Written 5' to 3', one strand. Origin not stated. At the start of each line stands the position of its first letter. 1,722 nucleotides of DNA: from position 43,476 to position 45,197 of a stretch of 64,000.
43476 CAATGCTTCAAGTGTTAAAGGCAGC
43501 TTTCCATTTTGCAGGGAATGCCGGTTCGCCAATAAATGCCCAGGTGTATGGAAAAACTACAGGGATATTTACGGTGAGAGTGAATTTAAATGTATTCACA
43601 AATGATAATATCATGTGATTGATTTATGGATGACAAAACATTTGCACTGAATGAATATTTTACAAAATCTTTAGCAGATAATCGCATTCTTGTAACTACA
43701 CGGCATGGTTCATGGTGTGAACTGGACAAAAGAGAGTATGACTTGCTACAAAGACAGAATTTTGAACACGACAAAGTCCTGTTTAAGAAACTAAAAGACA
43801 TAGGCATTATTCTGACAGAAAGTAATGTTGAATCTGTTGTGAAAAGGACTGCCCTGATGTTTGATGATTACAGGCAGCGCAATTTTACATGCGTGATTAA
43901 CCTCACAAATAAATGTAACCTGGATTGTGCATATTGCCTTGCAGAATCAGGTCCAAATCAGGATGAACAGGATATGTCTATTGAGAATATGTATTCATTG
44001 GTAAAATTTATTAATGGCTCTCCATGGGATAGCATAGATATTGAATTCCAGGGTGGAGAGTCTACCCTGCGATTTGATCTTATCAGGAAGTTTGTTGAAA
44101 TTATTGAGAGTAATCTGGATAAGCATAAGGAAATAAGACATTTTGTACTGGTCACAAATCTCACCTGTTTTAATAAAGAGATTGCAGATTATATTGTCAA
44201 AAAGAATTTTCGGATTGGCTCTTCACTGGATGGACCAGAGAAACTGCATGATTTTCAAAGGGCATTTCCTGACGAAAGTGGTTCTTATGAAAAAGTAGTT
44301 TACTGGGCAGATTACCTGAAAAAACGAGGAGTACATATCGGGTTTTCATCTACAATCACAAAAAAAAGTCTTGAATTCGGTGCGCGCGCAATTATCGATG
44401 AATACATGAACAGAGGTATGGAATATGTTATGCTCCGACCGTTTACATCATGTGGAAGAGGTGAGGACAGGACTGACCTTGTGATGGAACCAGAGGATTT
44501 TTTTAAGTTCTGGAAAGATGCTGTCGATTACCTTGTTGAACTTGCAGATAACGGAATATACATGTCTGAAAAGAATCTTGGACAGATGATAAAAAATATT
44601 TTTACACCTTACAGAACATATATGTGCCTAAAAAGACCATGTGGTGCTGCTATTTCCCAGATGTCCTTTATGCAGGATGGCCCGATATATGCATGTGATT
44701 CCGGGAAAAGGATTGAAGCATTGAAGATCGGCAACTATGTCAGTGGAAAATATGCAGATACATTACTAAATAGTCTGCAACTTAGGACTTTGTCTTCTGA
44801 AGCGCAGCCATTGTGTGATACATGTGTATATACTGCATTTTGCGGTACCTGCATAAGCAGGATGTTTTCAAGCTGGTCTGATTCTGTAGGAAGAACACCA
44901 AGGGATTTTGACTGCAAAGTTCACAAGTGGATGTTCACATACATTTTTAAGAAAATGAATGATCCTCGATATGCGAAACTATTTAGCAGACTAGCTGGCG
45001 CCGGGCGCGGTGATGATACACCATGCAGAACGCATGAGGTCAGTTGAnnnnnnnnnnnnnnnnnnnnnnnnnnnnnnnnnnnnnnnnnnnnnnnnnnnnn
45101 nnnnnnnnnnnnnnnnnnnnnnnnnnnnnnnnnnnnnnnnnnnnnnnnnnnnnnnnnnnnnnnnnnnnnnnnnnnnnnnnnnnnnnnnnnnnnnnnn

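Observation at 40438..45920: Candidate archaeal triceptide/His-Xaa-Ser-like RiPP locus built on a Trp-Xaa-Xaa repeat peptide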

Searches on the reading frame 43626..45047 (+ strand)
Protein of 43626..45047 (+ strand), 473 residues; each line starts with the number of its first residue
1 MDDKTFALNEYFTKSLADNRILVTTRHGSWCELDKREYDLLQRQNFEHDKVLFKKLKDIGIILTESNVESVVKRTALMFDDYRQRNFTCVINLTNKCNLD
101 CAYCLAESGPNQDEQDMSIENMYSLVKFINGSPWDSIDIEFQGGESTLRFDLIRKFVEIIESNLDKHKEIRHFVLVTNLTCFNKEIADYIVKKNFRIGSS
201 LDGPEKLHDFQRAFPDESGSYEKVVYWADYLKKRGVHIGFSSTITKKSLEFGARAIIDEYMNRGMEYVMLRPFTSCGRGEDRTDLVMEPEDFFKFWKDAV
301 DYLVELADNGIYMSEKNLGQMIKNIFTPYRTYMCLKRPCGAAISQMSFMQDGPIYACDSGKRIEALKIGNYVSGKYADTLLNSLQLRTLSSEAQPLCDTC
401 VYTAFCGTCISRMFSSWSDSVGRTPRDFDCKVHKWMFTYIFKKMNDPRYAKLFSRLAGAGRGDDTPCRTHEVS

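Call 3: search_protein_families(library=ncbifam, proteins=[window:43626-45047:+], max_evalue=0.01)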
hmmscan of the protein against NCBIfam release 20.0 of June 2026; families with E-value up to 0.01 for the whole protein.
window:43626-45047:+ (473 aa): 68 families (the best 25 are shown)
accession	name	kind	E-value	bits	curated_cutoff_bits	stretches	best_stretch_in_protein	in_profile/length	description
TIGR03978.1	rSAM_paired_1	equivalog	2.6e-89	300.1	370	1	13-455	6-464/466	His-Xaa-Ser system radical SAM maturase HxsB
NF047865.1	rSAM_PapB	equivalog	9e-41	140.2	340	1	91-410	7-317/330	PapB family radical SAM/SPASM ranthipeptide maturase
TIGR04068.1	rSAM_ocin_clost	equivalog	9.8e-33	113.7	500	1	31-233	30-234/462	Cys-rich peptide radical SAM maturase CcpM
TIGR03942.1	sulfatase_rSAM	equivalog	9.4e-32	110.5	349.45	1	94-445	8-358/363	anaerobic sulfatase maturase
NF041298.1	rSAM_mat_DynA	equivalog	2.8e-31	108.8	450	1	87-445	1-354/356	dynobactin maturation radical SAM/SPASM protein DynA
TIGR04083.1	rSAM_pep_methan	hypoth_equivalog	2.1e-30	105.8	300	1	94-457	7-356/376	TIGR04083 family peptide-modifying radical SAM enzyme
TIGR03906.1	quino_hemo_SAM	equivalog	3.8e-29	101.7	453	1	31-421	42-426/467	quinohemoprotein amine dehydrogenase maturation protein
NF040492.1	not_ScfB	exception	5.7e-28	98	855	1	85-439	91-443/450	ScfB-related radical SAM/SPASM orphan maturase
TIGR03974.1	rSAM_six_Cys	equivalog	4.4e-26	91.8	425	1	41-433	54-438/451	thioether cross-link-forming SCIFF peptide maturase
NF035951.1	rSAM_RumMC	equivalog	2.2e-23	82.7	720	1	60-231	84-259/510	RumMC family radical SAM sactipeptide maturase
TIGR04280.1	geopep_mat_rSAM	hypoth_equivalog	7.8e-23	81.1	400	1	14-225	13-224/428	geopeptide radical SAM maturase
TIGR04064.1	rSAM_nif11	equivalog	2.2e-22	79.4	518.7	1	85-225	76-218/459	nif11-like peptide radical SAM maturase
TIGR04163.1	rSAM_cobopep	equivalog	1.3e-20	73.6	375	1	88-409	65-386/428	peptide-modifying radical SAM enzyme CbpB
NF010321.0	PRK13758.1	equivalog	1.3e-19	70.6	441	1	94-444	12-362/370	anaerobic sulfatase-maturase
TIGR04115.1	rSAM_Cxxx_rpt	equivalog_domain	1.3e-18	67.6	350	1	91-434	6-350/359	radical SAM peptide maturase, CXXX-repeat target family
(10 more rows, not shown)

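Call 4: search_protein_families(library=pfam, proteins=[window:43626-45047:+], max_evalue=0.01)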
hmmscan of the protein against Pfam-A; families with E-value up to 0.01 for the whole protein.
window:43626-45047:+ (473 aa): 2 families
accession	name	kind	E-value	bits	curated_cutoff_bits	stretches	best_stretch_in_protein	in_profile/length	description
PF04055.27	Radical_SAM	-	1.4e-15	58.3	29.5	1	91-240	1-144/166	Radical SAM superfamily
PF13353.11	Fer4_12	-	0.0016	19.2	22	1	94-172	12-88/137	4Fe-4S single cluster domain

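Call 16: find_homologous_proteins(query=window:43626-45047:+, max_evalue=1e-20)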
Query window:43626-45047:+ (473 aa): 1762 proteins with E <= 1e-20 among 5742 candidates; the best 120 are listed.
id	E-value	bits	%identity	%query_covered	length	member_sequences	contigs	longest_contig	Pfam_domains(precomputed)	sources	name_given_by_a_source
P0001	0.0e+0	1094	99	100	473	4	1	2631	PF04055.28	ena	-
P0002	3.6e-242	822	73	99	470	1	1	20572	PF04055.28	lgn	-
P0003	6.0e-212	723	64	97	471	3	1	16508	PF04055.28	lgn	-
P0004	2.2e-131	457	46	96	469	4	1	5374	PF04055.28,PF13353.12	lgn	-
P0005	3.1e-129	450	45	95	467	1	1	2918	PF04055.28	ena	-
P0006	2.4e-128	447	44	95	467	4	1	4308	PF04055.28,PF13353.12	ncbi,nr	ncbi:MAG: radical SAM protein [archaeon]|nr:radical SAM protein [archaeon]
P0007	2.3e-127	444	43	95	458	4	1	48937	PF04055.28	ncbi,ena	-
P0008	1.4e-123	431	44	95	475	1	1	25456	PF04055.28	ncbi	ncbi:MAG: radical SAM protein [archaeon]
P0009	4.1e-122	426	45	94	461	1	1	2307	PF13186.12,PF04055.28,PF13353.12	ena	-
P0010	1.1e-121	425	43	96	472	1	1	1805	PF04055.28,PF13353.12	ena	-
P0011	3.4e-120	420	42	95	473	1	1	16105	PF04055.28,PF13353.12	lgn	-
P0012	4.9e-120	419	43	97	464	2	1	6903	PF04055.28,PF13353.12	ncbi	-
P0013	6.7e-119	416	43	94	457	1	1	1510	PF13186.12,PF04055.28,PF13353.12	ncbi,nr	ncbi:MAG: SPASM domain-containing protein, partial [Candidatus Aenigmarchaeota archaeon]|nr:SPASM do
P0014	1.0e-117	412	42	94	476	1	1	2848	PF04055.28,PF13353.12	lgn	-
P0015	5.6e-117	409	40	95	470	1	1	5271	PF04055.28,PF13353.12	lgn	-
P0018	1.6e-115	405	40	95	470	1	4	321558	PF04055.28,PF13353.12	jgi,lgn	-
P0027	1.9e-95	338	38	96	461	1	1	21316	PF04055.28,PF13353.12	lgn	-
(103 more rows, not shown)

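Call 17: find_encoding_contigs(protein=P0002, flank=8000, max_places=2)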
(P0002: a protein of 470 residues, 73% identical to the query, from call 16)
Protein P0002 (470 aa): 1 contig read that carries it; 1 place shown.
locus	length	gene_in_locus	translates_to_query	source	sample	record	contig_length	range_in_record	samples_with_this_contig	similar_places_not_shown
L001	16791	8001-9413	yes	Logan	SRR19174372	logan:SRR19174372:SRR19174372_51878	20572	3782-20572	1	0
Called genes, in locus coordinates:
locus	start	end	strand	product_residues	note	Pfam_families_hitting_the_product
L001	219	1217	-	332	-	PF01136:Peptidase_U32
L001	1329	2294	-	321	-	-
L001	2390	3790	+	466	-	PF04055:Radical_SAM, PF13353:Fer4_12 (faint)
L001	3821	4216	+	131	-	PF27806:HxsD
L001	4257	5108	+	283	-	PF04467:DUF483 (weak)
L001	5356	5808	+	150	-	PF27806:HxsD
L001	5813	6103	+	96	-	-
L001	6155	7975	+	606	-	PF04055:Radical_SAM, PF13353:Fer4_12 (faint), PF04055:Radical_SAM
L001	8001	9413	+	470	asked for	PF04055:Radical_SAM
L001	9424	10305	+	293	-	-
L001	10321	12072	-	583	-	-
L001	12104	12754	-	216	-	-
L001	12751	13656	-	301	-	-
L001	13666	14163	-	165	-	-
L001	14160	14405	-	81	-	-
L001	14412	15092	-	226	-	-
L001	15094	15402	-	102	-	-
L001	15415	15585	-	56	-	-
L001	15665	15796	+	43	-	-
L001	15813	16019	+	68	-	-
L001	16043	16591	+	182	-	PF01477:PLAT (faint)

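Call 18: find_encoding_contigs(protein=P0003, flank=8000, max_places=2)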
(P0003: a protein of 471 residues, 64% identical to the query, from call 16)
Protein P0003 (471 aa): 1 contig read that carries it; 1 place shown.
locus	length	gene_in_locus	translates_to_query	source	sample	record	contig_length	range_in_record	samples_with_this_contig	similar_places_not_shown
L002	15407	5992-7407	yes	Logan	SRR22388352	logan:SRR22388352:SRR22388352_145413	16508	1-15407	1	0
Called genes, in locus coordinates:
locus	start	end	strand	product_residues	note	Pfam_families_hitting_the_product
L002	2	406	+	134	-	?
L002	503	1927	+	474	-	PF04055:Radical_SAM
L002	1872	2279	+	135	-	PF27806:HxsD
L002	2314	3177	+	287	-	-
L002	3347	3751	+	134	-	PF27806:HxsD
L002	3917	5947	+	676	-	PF04055:Radical_SAM, PF13353:Fer4_12 (faint), PF04055:Radical_SAM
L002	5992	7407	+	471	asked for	PF04055:Radical_SAM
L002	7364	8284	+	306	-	-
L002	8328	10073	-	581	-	-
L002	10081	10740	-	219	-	-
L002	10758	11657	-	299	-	-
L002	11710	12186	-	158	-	-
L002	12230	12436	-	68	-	-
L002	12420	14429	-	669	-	-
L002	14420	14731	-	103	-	-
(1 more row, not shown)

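Call 19: find_encoding_contigs(protein=P0007, flank=8000, max_places=2)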
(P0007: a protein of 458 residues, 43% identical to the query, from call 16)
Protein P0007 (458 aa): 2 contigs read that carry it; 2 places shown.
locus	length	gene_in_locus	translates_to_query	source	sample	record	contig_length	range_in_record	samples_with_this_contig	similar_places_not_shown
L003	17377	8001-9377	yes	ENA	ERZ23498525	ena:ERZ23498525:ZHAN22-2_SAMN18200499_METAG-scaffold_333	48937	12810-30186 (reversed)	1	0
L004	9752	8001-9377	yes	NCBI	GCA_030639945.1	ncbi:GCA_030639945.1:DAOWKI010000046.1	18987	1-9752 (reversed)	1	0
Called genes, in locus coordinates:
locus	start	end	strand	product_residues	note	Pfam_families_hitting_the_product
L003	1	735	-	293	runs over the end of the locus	PF10987:DUF2806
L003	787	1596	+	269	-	PF22082:TtuA_LIM_N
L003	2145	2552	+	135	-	PF01022:HTH_5 (weak)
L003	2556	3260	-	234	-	PF01255:Prenyltransf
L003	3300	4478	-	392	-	PF00890:FAD_binding_2 (faint), PF01266:DAO (faint), PF01494:FAD_binding_3, PF01946:Thi4 (faint), PF05834:Lycopene_cycl (weak), PF12831:FAD_oxidored (weak), PF13450:NAD_binding_8 (weak), PF22578:GGR_cat, +2 more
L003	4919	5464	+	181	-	PF27806:HxsD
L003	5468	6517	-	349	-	PF01136:Peptidase_U32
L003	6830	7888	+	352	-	PF04055:Radical_SAM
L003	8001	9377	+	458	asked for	PF04055:Radical_SAM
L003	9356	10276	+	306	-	PF06819:Arc_PepC (weak)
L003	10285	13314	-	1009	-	PF00041:fn3 (faint), PF16656:Pur_ac_phosph_N (faint), PF17957:Big_7 (weak)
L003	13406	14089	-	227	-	-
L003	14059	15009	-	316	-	-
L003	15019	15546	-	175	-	-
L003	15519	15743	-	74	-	-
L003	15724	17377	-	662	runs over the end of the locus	-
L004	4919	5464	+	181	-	PF27806:HxsD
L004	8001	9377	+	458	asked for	PF04055:Radical_SAM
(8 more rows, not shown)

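Call 25: find_related_loci(query=A1, collection=genome_contigs, flank=6000)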
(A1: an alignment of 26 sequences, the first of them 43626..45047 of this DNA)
Query A1 (473 aa) in genome_contigs; peptide patterns used: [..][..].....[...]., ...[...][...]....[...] (x = any residue, [..] = any of these).
599 stretches matched a pattern (row limit reached: there are more); 575 encode a relative of the query (tblastn E <= 1e-3); the best 80 are kept; 80 distinct loci.
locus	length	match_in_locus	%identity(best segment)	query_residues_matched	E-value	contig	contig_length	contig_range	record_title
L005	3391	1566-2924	46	2-453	2e-139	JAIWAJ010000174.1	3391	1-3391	MAG: Methanosarcinales archaeon isolate SFP3_US_04_2 NODE_16312_length_3391_cov_2.492341, whole genome shotgun sequence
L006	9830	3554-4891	44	7-453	3e-127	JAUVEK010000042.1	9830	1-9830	MAG: Candidatus Nanohalarchaeota archaeon isolate CSMAG_321 CSMAG_321_k141_1141095_length_9830_cov_11.9750, whole genome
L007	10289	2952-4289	41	9-454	3e-116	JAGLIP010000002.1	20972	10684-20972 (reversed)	MAG: Candidatus Aenigmatarchaeota archaeon isolate RS_3_1 ROV157_3.bin.1.fa_2, whole genome shotgun sequence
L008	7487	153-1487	39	9-455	9e-110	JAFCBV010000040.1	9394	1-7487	MAG: Candidatus Nanohalarchaeota archaeon isolate AB_03_Bin_104 AB_03_Bin_104_scaffold_23375, whole genome shotgun seque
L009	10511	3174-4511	33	1-441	7e-83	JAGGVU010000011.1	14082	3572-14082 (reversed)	MAG: Candidatus Aenigmatarchaeota archaeon isolate AUK108 PB_MBMC_062_c_000000000001, whole genome shotgun sequence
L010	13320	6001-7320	35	6-444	1e-80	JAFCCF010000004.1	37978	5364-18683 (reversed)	MAG: Candidatus Aminicenantes bacterium isolate AB_1215_Bin_51 AB_1215_Bin_51.fna_scaffold_1307, whole genome shotgun se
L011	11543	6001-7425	31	1-471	2e-78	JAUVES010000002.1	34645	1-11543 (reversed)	MAG: Candidatus Nanohaloarchaea archaeon isolate CSMAG_329 CSMAG_329_k141_2593306_length_34645_cov_11.6251, whole genome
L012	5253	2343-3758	31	1-466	1e-75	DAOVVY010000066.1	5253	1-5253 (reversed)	MAG TPA_asm: Candidatus Nanohaloarchaea archaeon isolate CSMAG_1717 CSMAG_1717_k141_5704104_length_5253_cov_8.0000, whol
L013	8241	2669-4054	31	6-462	4e-74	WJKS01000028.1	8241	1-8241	MAG: Candidatus Aenigmatarchaeota archaeon isolate Bin_042 k141_1252180, whole genome shotgun sequence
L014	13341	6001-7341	34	6-444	9e-73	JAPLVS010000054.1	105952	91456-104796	MAG: Candidatus Iainarchaeum archaeon isolate LacPavin_0920_SED3_MAG_48_10 LacPavin_0920_SED3_scaffold_1890670, whole ge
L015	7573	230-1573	32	1-444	9e-73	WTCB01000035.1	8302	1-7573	MAG: Candidatus Nanohaloarchaea archaeon isolate GLR72 c_000000349537, whole genome shotgun sequence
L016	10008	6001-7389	32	4-458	4e-71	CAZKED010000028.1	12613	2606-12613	MAG TPA_asm: uncultured archaeon isolate binchicken_co334_40 genome assembly, contig: NODE_9035_length_12613_cov_6.73069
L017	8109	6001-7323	33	6-444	5e-70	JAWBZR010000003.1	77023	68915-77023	MAG: Candidatus Aenigmatarchaeota archaeon isolate JZ-1_201901_bins_70 JZ-1_201901_bins_70_scaffold_3, whole genome shot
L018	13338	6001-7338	33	6-443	3e-70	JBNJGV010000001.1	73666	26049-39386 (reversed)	MAG: Nanobdellota archaeon isolate Y22_30dBSe2.bin.106 NODE_61_length_73666_cov_42.887545, whole genome shotgun sequence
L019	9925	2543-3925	32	3-460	6e-70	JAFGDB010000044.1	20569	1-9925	MAG: Candidatus Iainarchaeum archaeon isolate Zod_Metabat.1151 k87_4832724, whole genome shotgun sequence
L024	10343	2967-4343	32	6-453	2e-67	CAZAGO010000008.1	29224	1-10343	MAG TPA_asm: Candidatus Woesearchaeota archaeon isolate SRP239243_co2_438 genome assembly, contig: NODE_2365_length_2922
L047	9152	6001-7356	35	2-447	2e-83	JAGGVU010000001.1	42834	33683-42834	MAG: Candidatus Aenigmatarchaeota archaeon isolate AUK108 PB_MBMC_062_c_000000000007, whole genome shotgun sequence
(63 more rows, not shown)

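Call 44: search_protein_families(library=ncbifam, proteins=[L003:6830-7888:+, L003:4856-5464:+, L003:9356-10276:+, L001:2390-3790:+, L001:3821-4216:+, L001:4257-5108:+, L024:4357-4656:+], max_evalue=0.01)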
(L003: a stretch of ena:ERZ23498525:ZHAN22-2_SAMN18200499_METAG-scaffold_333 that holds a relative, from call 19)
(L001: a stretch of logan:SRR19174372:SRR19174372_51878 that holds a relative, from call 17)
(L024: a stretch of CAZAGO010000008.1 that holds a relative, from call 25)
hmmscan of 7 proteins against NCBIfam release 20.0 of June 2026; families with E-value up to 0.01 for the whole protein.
L003:6830-7888:+ (352 aa): 35 families (the best 25 are shown)
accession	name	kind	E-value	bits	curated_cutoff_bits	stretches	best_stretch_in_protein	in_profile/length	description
TIGR03977.1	rSAM_pair_HxsC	equivalog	1.7e-45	155.1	267.9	1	67-301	35-269/292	His-Xaa-Ser system radical SAM maturase HxsC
NF038332.1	rSAM_rare_HxsC4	exception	3.1e-22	79.2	500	2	61-200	18-158/335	radical SAM protein HxsC4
NF050035.1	rSAM_WgK_link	exception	5.2e-15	55.3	650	1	66-210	18-161/367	radical SAM/SPASM peptide maturase WgkB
TIGR04054.1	rSAM_NirJ1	equivalog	1.4e-13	50.2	650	1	66-222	45-199/387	putative heme d1 biosynthesis radical SAM protein NirJ1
TIGR04250.1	SCM_rSAM_ScmE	equivalog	1.7e-13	50.2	400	1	66-280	12-224/358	SynChlorMet cassette radical SAM/SPASM protein ScmE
TIGR03962.1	mycofact_rSAM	equivalog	2.3e-12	46.8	265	1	62-216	17-169/339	mycofactocin radical SAM maturase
NF045646.2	rSAM_Se_TrsS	equivalog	3e-12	45.8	490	1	67-277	96-305/441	radical SAM (seleno)protein TrsS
TIGR04546.1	rSAM_ahbC_deAc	equivalog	3.2e-11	42.7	650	1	67-221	49-201/390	12,18-didecarboxysiroheme deacetylase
TIGR04403.1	rSAM_skfB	equivalog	5.8e-11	41.8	300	1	62-275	109-315/402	sporulation killing factor system radical SAM maturase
TIGR02668.1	moaA_archaeal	equivalog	1.3e-10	40.8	325.25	1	66-223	19-176/303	GTP 3',8-cyclase MoaA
TIGR04055.1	rSAM_NirJ2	equivalog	2e-10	40.7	500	1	67-220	10-161/326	putative heme d1 biosynthesis radical SAM protein NirJ2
TIGR04545.1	rSAM_ahbD_hemeb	equivalog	1.1e-09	38.2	500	1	63-219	6-161/339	heme b synthase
TIGR04251.1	SCM_rSAM_ScmF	equivalog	1.3e-09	37.9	400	1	58-206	5-153/353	SynChlorMet cassette radical SAM/SPASM protein ScmF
NF001199.0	PRK00164.2-1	equivalog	2.7e-09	36.6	231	1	66-248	21-198/308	GTP 3',8-cyclase MoaA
TIGR04051.1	rSAM_NirJ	equivalog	5.1e-09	35.6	515.45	1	67-221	12-164/354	heme d1 biosynthesis radical SAM protein NirJ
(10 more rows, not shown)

L003:4856-5464:+ (202 aa): 1 family
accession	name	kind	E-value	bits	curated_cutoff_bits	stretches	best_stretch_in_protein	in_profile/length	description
TIGR03976.1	chp_LLNDYxLRE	equivalog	5.4e-11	42.7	50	1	85-173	3-88/90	His-Xaa-Ser system protein HxsD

L003:9356-10276:+ (306 aa): 0 families

L001:2390-3790:+ (466 aa): 69 families (the best 25 are shown)
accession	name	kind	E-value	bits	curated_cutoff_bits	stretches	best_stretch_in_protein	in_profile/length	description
TIGR03978.1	rSAM_paired_1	equivalog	9.8e-80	268.6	370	1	21-465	4-466/466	His-Xaa-Ser system radical SAM maturase HxsB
NF047865.1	rSAM_PapB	equivalog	4e-36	124.9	340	1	104-420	10-319/330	PapB family radical SAM/SPASM ranthipeptide maturase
TIGR03906.1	quino_hemo_SAM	equivalog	5.6e-33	114.3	453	1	104-426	101-423/467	quinohemoprotein amine dehydrogenase maturation protein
TIGR03942.1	sulfatase_rSAM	equivalog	1.6e-32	113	349.45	1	105-429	9-331/363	anaerobic sulfatase maturase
NF041298.1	rSAM_mat_DynA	equivalog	7.8e-30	104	450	1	101-449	5-350/356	dynobactin maturation radical SAM/SPASM protein DynA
TIGR04068.1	rSAM_ocin_clost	equivalog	3.6e-29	101.9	500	1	19-293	9-287/462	Cys-rich peptide radical SAM maturase CcpM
TIGR03974.1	rSAM_six_Cys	equivalog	5.7e-25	88.1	425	1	49-440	52-437/451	thioether cross-link-forming SCIFF peptide maturase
TIGR04261.1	rSAM_GlyRichRpt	subfamily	1.4e-24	86.9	310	1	102-279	2-181/363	cyclophane-forming radical SAM/SPASM peptide maturase GrrM/OscB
NF010321.0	PRK13758.1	equivalog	4.6e-24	85.2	441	1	106-438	14-348/370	anaerobic sulfatase-maturase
NF041707.1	rSAM_YhhB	equivalog_domain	1.1e-22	80.5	445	1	106-422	11-334/369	cyclophane-forming radical SAM/SPASM peptide maturase YhhB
TIGR04064.1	rSAM_nif11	equivalog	1.2e-22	80.3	518.7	1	101-240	82-222/459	nif11-like peptide radical SAM maturase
TIGR04083.1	rSAM_pep_methan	hypoth_equivalog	1.2e-22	80.3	300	1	101-420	4-309/376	TIGR04083 family peptide-modifying radical SAM enzyme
NF040492.1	not_ScfB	exception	2.3e-22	79.5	855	1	50-423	52-421/450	ScfB-related radical SAM/SPASM orphan maturase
TIGR04280.1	geopep_mat_rSAM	hypoth_equivalog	3.1e-22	79.1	400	1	31-239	20-227/428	geopeptide radical SAM maturase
NF035951.1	rSAM_RumMC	equivalog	2.6e-20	72.6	720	1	29-244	42-261/510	RumMC family radical SAM sactipeptide maturase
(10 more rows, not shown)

L001:3821-4216:+ (131 aa): 1 family
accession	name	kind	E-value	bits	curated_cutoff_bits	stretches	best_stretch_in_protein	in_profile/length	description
TIGR03976.1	chp_LLNDYxLRE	equivalog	2.4e-09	37.4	50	1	39-121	3-85/90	His-Xaa-Ser system protein HxsD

L001:4257-5108:+ (283 aa): 0 families

L024:4357-4656:+ (100 aa): 2 families
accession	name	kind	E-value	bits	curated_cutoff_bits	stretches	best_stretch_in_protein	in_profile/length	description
NF038309.1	HisXaaSer_A3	equivalog_domain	1.7e-10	40.5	65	1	16-99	2-78/81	His-Xaa-Ser repeat protein HxsA3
NF038313.3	HisXaaSer_A4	exception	7.9e-10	39.5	55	1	16-99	2-86/93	His-Xaa-Ser repeat protein HxsA4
